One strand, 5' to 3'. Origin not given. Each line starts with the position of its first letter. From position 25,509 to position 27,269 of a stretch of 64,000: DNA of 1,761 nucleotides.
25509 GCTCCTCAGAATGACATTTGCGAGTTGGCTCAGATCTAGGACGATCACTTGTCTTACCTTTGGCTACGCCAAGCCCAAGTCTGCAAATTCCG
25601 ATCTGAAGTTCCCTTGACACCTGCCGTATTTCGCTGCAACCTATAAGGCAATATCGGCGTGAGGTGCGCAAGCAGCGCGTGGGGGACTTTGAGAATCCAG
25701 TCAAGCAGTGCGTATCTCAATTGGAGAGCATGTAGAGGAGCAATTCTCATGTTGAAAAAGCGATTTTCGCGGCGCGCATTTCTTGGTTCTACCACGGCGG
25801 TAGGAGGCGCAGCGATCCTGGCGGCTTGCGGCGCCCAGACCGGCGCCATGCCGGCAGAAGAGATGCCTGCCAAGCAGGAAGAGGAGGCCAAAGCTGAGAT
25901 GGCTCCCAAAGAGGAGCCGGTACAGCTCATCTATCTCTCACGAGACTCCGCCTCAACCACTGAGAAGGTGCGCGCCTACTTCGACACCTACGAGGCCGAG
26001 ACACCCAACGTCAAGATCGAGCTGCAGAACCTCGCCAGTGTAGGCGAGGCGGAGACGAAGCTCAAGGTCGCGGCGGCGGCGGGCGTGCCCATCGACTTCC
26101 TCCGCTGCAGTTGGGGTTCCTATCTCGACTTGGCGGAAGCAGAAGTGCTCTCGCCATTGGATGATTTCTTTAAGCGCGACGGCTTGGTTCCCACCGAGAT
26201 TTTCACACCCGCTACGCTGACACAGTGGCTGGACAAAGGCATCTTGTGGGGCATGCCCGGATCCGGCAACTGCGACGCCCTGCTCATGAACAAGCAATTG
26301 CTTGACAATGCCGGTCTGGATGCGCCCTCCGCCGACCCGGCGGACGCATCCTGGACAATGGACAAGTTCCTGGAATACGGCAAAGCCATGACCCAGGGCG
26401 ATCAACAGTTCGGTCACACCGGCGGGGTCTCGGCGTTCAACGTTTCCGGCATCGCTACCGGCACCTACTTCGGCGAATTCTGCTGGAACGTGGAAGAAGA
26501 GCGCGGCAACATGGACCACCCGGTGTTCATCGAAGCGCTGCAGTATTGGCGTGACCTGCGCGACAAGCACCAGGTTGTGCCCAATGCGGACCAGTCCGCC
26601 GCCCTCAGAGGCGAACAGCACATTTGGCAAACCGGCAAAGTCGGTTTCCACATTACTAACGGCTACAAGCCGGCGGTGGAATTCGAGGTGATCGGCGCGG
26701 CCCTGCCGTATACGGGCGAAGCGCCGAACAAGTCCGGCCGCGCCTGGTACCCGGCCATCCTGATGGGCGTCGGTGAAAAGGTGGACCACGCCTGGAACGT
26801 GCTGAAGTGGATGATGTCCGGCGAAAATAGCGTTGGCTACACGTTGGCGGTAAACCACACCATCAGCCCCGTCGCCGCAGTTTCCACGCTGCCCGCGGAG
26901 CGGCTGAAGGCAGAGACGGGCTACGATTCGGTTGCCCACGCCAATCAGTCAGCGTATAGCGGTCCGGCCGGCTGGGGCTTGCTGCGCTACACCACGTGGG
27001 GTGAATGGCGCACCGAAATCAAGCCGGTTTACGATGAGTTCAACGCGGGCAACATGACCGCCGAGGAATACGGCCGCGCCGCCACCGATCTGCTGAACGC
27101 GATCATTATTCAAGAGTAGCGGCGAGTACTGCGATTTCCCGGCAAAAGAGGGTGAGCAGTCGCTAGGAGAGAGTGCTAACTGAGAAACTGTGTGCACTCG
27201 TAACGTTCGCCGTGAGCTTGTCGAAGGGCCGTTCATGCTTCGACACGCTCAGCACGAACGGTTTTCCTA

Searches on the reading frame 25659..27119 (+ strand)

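Call 80: search_protein_families(library=pfam, max_evalue=0.00001, proteins=[window:25659-27119:+])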
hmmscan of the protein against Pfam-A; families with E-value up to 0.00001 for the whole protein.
window:25659-27119:+ (486 aa): 1 family
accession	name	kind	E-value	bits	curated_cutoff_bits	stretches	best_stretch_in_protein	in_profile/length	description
PF01547.30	SBP_bac_1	-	3.3e-17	63.9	26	1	98-387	2-302/307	Bacterial extracellular solute-binding protein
